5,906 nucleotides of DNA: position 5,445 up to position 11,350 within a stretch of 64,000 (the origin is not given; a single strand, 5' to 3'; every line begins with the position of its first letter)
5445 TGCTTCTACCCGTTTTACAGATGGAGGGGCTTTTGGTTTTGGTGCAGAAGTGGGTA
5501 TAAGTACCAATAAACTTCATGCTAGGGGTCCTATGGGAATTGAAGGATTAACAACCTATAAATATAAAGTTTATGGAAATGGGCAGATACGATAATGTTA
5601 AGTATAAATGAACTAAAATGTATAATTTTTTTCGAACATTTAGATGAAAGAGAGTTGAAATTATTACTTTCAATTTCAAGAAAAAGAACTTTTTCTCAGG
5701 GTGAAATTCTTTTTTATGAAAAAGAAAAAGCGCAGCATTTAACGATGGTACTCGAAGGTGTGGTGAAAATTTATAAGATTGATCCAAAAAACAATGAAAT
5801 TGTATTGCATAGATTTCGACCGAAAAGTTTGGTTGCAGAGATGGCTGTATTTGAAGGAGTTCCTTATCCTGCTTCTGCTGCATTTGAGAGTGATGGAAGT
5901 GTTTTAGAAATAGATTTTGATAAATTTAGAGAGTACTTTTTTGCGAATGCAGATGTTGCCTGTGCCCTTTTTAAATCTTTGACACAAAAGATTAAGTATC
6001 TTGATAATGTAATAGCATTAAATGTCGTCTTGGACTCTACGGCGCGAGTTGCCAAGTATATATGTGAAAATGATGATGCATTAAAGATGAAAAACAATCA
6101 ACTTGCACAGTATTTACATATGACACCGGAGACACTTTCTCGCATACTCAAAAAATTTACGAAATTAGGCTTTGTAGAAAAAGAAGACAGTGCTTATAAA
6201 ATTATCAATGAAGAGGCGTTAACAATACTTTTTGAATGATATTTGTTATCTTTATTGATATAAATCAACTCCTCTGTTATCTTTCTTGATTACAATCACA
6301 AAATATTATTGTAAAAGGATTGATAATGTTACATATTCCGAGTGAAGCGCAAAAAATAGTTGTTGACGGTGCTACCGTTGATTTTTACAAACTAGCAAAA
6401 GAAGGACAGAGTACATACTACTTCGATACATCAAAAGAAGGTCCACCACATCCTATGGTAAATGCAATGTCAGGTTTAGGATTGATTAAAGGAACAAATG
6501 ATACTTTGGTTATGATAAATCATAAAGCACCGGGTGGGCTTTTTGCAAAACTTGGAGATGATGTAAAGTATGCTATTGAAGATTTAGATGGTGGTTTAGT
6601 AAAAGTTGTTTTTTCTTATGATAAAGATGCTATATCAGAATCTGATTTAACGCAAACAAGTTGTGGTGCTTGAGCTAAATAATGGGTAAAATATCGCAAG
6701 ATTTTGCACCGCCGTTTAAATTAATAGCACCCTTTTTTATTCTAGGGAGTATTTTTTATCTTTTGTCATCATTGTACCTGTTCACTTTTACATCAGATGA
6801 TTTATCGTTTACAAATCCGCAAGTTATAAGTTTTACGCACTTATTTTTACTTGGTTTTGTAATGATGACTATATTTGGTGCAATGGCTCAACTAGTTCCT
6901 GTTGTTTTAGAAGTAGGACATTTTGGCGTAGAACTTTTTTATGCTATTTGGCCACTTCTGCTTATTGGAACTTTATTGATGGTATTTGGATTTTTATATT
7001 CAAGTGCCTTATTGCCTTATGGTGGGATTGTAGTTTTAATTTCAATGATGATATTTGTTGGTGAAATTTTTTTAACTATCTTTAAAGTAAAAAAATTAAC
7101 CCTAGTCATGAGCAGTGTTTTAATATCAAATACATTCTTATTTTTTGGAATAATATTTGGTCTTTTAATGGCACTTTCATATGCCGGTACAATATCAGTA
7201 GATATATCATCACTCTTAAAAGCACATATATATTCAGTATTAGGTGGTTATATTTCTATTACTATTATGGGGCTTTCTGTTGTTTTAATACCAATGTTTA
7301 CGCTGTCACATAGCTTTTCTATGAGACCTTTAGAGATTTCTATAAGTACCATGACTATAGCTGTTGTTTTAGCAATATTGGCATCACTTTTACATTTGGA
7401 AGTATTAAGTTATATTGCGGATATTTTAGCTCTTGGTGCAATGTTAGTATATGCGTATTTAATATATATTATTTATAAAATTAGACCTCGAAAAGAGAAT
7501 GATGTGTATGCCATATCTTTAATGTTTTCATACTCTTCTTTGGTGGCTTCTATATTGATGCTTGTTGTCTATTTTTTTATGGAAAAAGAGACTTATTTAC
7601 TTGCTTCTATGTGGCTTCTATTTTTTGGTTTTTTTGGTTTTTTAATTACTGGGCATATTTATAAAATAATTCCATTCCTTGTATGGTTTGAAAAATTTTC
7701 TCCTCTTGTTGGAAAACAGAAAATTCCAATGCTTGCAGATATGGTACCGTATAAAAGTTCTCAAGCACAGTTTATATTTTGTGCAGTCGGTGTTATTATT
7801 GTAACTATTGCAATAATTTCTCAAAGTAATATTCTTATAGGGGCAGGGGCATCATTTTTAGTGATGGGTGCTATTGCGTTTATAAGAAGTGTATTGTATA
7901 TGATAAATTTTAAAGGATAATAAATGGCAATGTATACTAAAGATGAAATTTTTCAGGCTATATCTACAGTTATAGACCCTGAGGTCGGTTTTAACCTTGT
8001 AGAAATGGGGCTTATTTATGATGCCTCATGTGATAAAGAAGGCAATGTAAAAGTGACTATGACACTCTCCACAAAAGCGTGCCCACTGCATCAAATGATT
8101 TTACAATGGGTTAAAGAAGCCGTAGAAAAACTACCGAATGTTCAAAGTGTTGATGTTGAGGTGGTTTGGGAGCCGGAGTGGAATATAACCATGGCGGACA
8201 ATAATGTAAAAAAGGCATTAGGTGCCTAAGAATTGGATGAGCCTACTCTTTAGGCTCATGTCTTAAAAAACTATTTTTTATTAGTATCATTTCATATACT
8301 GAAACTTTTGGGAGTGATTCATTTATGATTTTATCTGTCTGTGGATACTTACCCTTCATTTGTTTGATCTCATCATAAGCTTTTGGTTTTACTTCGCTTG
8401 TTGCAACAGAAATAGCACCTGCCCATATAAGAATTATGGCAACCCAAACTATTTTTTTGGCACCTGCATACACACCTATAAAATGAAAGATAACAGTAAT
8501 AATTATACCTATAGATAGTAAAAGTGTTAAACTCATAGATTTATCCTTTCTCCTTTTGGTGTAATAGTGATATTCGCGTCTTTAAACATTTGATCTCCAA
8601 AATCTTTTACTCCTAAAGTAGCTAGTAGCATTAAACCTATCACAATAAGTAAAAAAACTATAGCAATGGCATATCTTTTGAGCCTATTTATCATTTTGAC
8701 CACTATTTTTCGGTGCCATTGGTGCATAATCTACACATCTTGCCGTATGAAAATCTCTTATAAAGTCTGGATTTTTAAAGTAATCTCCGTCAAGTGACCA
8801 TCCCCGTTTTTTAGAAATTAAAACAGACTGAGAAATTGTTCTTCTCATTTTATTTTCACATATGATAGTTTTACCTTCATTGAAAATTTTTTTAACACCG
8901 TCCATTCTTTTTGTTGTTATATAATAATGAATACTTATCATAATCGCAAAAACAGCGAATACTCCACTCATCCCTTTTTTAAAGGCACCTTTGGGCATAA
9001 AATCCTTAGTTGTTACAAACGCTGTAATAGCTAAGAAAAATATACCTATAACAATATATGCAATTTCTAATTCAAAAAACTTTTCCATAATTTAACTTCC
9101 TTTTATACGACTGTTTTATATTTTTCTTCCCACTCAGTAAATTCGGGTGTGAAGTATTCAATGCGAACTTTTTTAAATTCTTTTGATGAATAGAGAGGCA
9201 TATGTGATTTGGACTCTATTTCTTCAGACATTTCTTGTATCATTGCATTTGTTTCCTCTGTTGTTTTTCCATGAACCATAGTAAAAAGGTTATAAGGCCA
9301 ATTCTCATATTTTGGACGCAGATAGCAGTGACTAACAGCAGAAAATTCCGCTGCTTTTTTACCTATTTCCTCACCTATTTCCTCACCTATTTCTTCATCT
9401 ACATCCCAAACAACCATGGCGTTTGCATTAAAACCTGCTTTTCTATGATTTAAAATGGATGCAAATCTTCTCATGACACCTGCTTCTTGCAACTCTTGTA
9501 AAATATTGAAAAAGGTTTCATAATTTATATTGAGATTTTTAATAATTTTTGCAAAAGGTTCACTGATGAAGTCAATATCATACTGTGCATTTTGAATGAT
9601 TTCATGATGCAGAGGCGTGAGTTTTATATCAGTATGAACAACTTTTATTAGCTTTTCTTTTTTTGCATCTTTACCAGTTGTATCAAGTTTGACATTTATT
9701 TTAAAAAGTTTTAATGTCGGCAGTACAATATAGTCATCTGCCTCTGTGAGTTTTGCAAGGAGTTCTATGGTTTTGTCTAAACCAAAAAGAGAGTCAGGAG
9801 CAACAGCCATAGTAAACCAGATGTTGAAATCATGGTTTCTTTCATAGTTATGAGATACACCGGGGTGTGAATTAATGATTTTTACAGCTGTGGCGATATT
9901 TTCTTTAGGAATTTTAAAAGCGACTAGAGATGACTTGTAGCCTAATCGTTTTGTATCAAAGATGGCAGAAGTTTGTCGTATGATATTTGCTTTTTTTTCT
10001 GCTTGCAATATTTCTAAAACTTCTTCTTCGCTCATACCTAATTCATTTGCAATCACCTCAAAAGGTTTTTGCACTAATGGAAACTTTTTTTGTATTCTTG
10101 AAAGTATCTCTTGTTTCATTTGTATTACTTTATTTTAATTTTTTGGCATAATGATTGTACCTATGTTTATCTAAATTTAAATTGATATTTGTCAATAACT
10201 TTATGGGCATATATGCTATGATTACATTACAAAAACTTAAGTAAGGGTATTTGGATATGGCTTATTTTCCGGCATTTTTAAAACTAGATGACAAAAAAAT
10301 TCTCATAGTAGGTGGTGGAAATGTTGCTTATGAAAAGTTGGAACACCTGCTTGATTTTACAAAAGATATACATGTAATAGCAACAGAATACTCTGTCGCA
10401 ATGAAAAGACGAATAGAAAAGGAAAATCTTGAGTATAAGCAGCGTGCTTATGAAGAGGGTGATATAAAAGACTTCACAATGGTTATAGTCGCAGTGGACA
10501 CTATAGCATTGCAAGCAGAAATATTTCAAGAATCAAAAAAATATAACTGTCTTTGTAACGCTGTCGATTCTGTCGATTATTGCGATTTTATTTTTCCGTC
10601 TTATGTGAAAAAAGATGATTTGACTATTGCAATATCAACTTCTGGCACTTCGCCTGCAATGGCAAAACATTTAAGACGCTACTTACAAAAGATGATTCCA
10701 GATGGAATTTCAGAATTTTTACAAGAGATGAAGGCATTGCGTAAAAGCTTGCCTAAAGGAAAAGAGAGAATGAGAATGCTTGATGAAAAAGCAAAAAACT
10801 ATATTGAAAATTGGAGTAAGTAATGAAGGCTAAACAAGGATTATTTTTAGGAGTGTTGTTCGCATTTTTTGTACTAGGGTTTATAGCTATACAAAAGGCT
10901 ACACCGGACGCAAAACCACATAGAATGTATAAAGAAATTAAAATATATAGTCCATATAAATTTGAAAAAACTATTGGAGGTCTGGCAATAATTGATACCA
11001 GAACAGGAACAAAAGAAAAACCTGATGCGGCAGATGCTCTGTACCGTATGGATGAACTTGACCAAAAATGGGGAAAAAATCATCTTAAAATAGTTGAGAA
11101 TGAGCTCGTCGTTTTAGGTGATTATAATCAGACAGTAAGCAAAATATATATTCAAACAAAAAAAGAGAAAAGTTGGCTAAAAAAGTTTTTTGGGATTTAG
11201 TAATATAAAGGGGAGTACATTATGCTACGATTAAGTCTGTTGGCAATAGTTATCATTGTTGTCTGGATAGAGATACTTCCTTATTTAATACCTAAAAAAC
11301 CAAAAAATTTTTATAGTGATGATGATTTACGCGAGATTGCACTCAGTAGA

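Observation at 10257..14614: Candidate undescribed periplasmic redox system: sirC / 125 aa / 3-heme peroxidase / (4TM + pentaheme) / thioredoxin-like operon under the FNR-type box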

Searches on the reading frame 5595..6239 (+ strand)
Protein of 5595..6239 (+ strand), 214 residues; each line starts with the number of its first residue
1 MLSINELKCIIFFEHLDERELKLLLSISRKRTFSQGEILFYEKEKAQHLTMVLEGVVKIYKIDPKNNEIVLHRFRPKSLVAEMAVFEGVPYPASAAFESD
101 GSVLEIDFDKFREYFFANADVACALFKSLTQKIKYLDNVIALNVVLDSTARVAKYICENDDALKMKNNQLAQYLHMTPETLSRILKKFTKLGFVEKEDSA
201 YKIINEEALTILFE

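Call 7: search_protein_families(library=pfam, proteins=[window:5595-6239:+], max_evalue=0.001)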
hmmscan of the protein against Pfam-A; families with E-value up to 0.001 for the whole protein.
window:5595-6239:+ (214 aa): 6 families
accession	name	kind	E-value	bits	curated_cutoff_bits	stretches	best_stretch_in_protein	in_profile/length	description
PF00027.35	cNMP_binding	-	1.2e-18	67.3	27.5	1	31-116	2-87/89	Cyclic nucleotide-binding domain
PF13545.12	HTH_Crp_2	-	1.2e-10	41.7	27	1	150-209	1-67/70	Crp-like helix-turn-helix domain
PF01047.28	MarR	-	7.3e-06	26.2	24.6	1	161-199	16-52/59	MarR family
PF12802.13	MarR_2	-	1e-05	26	27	1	156-200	14-56/61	MarR family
PF10141.14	ssDNA-exonuc_C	-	7.6e-05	23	26.4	1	163-205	122-164/202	Single-strand DNA-specific exonuclease, C terminal domain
PF25213.1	HVO_A0261_N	-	0.00037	20.8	35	1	166-203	26-63/86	HVO_A0261 N-terminal domain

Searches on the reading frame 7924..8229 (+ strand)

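Call 7: search_protein_families(library=pfam, proteins=[window:7924-8229:+], max_evalue=0.001)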
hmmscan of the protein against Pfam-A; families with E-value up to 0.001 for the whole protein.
window:7924-8229:+ (101 aa): 1 family
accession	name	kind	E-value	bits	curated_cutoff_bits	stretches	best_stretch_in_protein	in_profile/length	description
PF01883.24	FeS_assembly_P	-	4.5e-18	65.7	23.5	1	6-79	1-72/73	Iron-sulfur cluster assembly protein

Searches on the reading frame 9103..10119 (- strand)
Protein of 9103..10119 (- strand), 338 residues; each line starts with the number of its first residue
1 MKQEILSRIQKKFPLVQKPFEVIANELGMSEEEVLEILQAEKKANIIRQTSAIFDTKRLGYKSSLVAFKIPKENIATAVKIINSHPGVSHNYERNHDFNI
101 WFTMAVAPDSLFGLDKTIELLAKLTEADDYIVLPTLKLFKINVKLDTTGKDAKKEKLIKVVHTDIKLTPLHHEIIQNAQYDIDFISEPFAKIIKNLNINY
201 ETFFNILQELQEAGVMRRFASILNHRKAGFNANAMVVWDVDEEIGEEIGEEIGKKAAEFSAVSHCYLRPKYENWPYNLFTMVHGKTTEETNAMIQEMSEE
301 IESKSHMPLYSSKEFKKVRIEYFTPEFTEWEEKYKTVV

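Call 3: search_protein_families(library=pfam, proteins=[window:9103-10119:-], max_evalue=0.01)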
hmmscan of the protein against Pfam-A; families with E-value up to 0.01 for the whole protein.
window:9103-10119:- (338 aa): 5 families
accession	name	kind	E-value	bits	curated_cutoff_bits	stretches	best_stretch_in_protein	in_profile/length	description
PF17805.7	AsnC_trans_reg2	-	2.1e-49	166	27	2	227-316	1-86/86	AsnC-like ligand binding domain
PF22451.2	NirdL-like_HTH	-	1.8e-22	79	27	2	3-48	2-47/47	Siroheme decarboxylase NirDL-like HTH domain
PF13545.12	HTH_Crp_2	-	0.00017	21.9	27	0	21-51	26-56/70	Crp-like helix-turn-helix domain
PF04539.22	Sigma70_r3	-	0.0013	19.2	25.3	1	21-46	24-49/78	Sigma-70 region 3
PF02696.19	SelO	-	0.0069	15.6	22.8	0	184-297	350-428/466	Protein adenylyltransferase SelO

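Call 4: search_protein_families(library=ncbifam, proteins=[window:9103-10119:-], max_evalue=0.01)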
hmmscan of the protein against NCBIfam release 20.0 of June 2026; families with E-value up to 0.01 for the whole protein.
window:9103-10119:- (338 aa): 7 families
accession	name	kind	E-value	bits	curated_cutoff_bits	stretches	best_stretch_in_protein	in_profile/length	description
NF040708.3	Siroheme_Dcarb_AhbA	equivalog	7.1e-80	265.8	140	2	3-147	2-144/144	siroheme decarboxylase subunit alpha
NF040707.3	Siroheme_Dcarb_AhbB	equivalog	3.8e-75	250.5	125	2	174-322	1-146/146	siroheme decarboxylase subunit beta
NF040820.1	trans_reg_LrpA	equivalog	8.5e-10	38.7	250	2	187-268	19-96/141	HTH-type transcriptional regulator LrpA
NF041396.1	TranRegLrp_Halo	equivalog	1.9e-07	31.1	190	1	192-255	25-88/149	HTH-type transcriptional regulator Lrp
NF040947.1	trans_reg_LysM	equivalog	2.5e-07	30.5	180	1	187-297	18-118/136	HTH-type transcriptional regulator LysM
NF008384.0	PRK11179.1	equivalog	0.00032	20.5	227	0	17-101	23-109/153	transcriptional regulator AsnC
NF053758.1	ChrTpTrnRegChrS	equivalog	0.001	18.8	250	1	189-257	31-99/158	chromate efflux transcriptional regulator ChrS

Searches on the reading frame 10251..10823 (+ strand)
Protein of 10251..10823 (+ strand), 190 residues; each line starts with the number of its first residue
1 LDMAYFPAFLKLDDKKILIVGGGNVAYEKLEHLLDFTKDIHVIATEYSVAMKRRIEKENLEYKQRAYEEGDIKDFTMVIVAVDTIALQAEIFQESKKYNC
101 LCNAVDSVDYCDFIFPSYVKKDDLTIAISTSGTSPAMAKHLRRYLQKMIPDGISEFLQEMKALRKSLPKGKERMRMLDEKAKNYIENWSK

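Call 3: search_protein_families(library=pfam, proteins=[window:10251-10823:+], max_evalue=0.01)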
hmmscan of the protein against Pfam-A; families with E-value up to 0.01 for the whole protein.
window:10251-10823:+ (190 aa): 3 families
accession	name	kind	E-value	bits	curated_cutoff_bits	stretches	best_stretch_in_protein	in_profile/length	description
PF13241.12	NAD_binding_7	-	1.7e-28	99.7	22.1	1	9-117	2-104/104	Putative NAD(P)-binding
PF14824.11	Sirohm_synth_M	-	1.6e-07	31.1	25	1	122-147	2-27/28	Sirohaem biosynthesis protein central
PF07992.20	Pyr_redox_2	-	0.0057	16.6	26.1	1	10-71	138-197/291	Pyridine nucleotide-disulphide oxidoreductase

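Call 4: search_protein_families(library=ncbifam, proteins=[window:10251-10823:+], max_evalue=0.01)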
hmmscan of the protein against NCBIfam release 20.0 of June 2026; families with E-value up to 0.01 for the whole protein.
window:10251-10823:+ (190 aa): 6 families
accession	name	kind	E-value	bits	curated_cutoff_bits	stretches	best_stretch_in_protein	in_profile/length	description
NF007922.1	PRK10637.1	equivalog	2.8e-39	135.3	400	1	5-175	1-177/450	siroheme synthase CysG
TIGR01470.1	cysG_Nterm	subfamily_domain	6.2e-37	127.3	62.3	1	6-178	1-177/205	siroheme synthase, N-terminal domain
NF005222.0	PRK06718.1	equivalog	2.7e-34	118.5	204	1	6-167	3-163/203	NAD(P)-binding protein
NF005223.0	PRK06719.1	equivalog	2.1e-19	69.8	223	1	5-154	4-149/157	precorrin-2 dehydrogenase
NF004045.0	PRK05562.1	equivalog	6.3e-17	61.7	181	1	14-177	25-187/225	NAD(P)-dependent oxidoreductase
TIGR03911.1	pyrrolys_PylD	equivalog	0.00039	19.6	150.05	1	12-83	143-212/266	3-methylornithyl-N6-L-lysine dehydrogenase PylD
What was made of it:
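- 10257..10823 (+): sirC-like precorrin-2 dehydrogenase / sirohydrochlorin ferrochelatase (CysG N-terminal type). It belongs to the haem d1 branch. An alternative TTG start lies at 10251. Calls 3 and 4: NAD_binding_7 1.7e-28, Sirohm_synth_M, and TIGR01470 at 127 bits (cut-off 62).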

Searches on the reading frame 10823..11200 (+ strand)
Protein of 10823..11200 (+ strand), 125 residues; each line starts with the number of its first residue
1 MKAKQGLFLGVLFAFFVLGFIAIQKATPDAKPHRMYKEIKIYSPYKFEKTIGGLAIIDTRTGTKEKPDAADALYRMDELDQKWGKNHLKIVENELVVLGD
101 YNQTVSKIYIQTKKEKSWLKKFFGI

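Call 3: search_protein_families(library=pfam, proteins=[window:10823-11200:+], max_evalue=0.01)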
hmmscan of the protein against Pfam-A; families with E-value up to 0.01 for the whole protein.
window:10823-11200:+ (125 aa): 0 families

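Call 4: search_protein_families(library=ncbifam, proteins=[window:10823-11200:+], max_evalue=0.01)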
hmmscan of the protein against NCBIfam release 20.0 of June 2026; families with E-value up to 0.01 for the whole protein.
window:10823-11200:+ (125 aa): 0 families
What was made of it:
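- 10823..11200 (+): p125, an orphan protein with an N-terminal TM helix and a predicted periplasmic domain. It is translationally coupled to sirC (TAATG). No Pfam or NCBIfam hit (calls 3, 4).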

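Call 69: find_homologous_proteins(query=window:10823-11200:+)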
Query window:10823-11200:+ (125 aa): 106 proteins with E <= 0.001 among 118 candidates.
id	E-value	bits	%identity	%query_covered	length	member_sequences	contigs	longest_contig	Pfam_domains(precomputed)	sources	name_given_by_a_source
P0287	2.9e-77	274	100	100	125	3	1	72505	-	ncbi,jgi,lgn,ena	-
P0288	6.8e-71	254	90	100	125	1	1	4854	-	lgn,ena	-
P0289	5.0e-70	251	89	100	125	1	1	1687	-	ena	-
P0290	1.4e-69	250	89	100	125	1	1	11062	-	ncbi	ncbi:hypothetical protein [Sulfurimonas sp.]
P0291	3.7e-69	248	87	100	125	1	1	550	-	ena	-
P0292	1.6e-68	246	86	100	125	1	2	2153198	-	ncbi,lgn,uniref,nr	ncbi:hypothetical protein [Sulfurimonas autotrophica]|uniref:Uncharacterized protein n=1 Tax=Sulfuri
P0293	4.3e-68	245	86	100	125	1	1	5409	-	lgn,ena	-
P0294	5.6e-67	241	84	100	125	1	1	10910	-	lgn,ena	-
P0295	5.8e-67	241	86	100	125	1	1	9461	-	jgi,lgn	jgi:hypothetical protein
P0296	6.5e-67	241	85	100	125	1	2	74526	-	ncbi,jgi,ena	-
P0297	9.6e-67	240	83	100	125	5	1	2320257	-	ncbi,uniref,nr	ncbi:hypothetical protein FJR45_08390 [Sulfurimonas sediminis]|uniref:Uncharacterized protein n=1 Ta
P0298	2.6e-66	239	83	100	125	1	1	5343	-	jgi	-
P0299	1.4e-65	237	83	100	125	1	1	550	-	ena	-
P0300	2.3e-65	236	83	100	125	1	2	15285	-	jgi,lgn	-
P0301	4.3e-64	232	90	91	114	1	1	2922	-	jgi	-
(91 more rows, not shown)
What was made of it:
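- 10823..11200 (+): There are 106 homologues; every one that carries a source name is a Sulfurimonas or epsilonproteobacterial hypothetical protein, the rest are unnamed metagenome proteins (call 69).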
